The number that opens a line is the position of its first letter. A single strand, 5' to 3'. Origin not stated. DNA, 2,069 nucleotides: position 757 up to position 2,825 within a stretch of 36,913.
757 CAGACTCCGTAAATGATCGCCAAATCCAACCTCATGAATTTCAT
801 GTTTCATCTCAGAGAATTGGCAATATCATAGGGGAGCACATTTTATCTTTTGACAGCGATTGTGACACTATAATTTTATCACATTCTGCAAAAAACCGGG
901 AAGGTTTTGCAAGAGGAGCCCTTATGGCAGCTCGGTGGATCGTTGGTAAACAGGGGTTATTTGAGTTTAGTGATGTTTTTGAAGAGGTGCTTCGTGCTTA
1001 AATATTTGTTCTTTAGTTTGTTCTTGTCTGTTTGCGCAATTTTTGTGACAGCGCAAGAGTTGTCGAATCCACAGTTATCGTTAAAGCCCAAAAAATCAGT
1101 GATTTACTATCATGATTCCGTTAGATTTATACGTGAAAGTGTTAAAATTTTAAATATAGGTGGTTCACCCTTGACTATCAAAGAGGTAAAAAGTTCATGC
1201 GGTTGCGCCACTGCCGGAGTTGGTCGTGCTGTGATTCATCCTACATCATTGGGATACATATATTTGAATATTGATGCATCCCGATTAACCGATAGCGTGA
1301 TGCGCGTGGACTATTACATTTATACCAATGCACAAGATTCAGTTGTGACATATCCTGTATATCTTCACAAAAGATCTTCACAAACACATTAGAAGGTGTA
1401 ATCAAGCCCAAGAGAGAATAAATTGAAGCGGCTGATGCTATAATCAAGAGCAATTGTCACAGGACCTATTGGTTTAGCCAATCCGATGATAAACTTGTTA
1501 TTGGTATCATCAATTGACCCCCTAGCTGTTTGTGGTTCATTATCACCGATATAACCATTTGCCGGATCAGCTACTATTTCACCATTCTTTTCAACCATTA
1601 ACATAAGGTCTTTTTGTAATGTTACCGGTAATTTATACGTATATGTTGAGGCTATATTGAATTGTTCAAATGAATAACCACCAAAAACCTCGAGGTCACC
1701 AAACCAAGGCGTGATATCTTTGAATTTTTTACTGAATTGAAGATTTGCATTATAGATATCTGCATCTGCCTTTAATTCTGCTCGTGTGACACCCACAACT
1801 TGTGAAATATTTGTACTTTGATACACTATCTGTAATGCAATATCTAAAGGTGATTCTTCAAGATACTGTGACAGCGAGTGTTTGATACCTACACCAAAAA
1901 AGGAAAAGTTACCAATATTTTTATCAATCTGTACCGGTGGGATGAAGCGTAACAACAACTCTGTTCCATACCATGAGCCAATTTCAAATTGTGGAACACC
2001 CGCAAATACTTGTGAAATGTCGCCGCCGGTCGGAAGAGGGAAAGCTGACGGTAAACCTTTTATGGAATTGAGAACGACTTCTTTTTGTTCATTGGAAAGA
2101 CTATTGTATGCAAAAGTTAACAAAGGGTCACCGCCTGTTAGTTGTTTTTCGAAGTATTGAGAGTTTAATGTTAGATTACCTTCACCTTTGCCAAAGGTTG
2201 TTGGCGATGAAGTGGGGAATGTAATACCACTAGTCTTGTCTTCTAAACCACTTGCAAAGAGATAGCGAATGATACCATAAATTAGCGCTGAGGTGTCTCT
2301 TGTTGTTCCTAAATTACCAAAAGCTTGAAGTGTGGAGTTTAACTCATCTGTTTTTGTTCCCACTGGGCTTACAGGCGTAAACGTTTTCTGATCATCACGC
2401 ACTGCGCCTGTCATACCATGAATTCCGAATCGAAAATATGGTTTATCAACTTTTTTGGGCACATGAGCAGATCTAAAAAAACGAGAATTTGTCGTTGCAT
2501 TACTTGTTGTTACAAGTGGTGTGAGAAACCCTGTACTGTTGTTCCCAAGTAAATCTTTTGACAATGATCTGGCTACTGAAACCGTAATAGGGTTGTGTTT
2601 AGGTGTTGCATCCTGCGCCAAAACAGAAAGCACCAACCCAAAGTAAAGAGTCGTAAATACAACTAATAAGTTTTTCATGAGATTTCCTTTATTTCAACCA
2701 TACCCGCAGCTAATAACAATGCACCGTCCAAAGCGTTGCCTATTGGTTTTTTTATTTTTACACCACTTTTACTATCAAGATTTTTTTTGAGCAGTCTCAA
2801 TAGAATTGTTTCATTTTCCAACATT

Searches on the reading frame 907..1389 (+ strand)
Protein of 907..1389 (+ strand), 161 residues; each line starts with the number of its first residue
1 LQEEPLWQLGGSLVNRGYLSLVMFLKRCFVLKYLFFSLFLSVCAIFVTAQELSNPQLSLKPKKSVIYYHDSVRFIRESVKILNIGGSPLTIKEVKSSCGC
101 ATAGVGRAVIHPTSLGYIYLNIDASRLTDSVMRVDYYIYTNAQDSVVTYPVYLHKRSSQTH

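Call 60: search_protein_families(library=pfam, proteins=[window:907-1389:+], max_evalue=0.001)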
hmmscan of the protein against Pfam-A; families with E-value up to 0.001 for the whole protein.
window:907-1389:+ (161 aa): 1 family
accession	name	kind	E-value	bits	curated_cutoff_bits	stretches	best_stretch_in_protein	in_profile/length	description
PF07610.17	DUF1573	-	5.6e-07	29.9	26.1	1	79-146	23-89/98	Protein of unknown function (DUF1573)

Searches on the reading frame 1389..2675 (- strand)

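Call 41: search_protein_families(library=pfam, proteins=[window:1389-2675:-], max_evalue=0.0001)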
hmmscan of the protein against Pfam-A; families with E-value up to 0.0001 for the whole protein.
window:1389-2675:- (428 aa): 1 family
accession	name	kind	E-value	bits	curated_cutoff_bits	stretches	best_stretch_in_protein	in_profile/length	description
PF20230.4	DUF6588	-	1.8e-34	119.8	27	1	44-428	37-319/319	Family of unknown function (DUF6588)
